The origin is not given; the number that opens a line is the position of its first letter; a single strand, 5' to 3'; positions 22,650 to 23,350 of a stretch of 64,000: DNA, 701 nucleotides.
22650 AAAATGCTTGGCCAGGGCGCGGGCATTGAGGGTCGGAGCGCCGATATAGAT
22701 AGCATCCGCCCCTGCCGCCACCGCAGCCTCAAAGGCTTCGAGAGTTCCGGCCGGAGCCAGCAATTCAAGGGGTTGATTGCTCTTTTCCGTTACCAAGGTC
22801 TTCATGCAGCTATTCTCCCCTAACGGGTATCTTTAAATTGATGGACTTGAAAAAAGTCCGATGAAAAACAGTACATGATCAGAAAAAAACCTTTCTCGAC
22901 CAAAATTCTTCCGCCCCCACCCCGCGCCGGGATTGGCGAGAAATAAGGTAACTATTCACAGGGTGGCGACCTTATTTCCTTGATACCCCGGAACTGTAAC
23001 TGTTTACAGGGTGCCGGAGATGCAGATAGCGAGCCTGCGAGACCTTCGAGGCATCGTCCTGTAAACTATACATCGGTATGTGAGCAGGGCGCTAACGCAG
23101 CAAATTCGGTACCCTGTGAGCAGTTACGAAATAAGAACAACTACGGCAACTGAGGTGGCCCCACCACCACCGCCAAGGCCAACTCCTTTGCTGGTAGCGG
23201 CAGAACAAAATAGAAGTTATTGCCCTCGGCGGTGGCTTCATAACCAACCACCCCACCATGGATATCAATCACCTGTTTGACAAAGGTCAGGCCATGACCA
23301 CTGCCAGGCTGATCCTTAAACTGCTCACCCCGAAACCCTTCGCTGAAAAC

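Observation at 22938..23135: Family A: a three-copy structured inverted-repeat element with strand-biased G-U pairing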

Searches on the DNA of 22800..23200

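Call 6: search_rna_families(source=window, start=22800, end=23200, threshold=evalue, max_evalue=10, show_alignments=3)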
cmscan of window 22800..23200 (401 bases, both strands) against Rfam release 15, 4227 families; matches with E-value up to 10: 2.
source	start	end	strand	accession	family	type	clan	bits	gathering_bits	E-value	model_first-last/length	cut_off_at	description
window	22818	22864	-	RF00032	Histone3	Cis-reg;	-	19.8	34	0.0057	1-46/46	no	Histone 3' UTR stem-loop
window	22998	23124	-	RF04252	mir-8186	Gene; miRNA;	-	14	80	5.1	1-61/61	no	mir-8186 microRNA precursor family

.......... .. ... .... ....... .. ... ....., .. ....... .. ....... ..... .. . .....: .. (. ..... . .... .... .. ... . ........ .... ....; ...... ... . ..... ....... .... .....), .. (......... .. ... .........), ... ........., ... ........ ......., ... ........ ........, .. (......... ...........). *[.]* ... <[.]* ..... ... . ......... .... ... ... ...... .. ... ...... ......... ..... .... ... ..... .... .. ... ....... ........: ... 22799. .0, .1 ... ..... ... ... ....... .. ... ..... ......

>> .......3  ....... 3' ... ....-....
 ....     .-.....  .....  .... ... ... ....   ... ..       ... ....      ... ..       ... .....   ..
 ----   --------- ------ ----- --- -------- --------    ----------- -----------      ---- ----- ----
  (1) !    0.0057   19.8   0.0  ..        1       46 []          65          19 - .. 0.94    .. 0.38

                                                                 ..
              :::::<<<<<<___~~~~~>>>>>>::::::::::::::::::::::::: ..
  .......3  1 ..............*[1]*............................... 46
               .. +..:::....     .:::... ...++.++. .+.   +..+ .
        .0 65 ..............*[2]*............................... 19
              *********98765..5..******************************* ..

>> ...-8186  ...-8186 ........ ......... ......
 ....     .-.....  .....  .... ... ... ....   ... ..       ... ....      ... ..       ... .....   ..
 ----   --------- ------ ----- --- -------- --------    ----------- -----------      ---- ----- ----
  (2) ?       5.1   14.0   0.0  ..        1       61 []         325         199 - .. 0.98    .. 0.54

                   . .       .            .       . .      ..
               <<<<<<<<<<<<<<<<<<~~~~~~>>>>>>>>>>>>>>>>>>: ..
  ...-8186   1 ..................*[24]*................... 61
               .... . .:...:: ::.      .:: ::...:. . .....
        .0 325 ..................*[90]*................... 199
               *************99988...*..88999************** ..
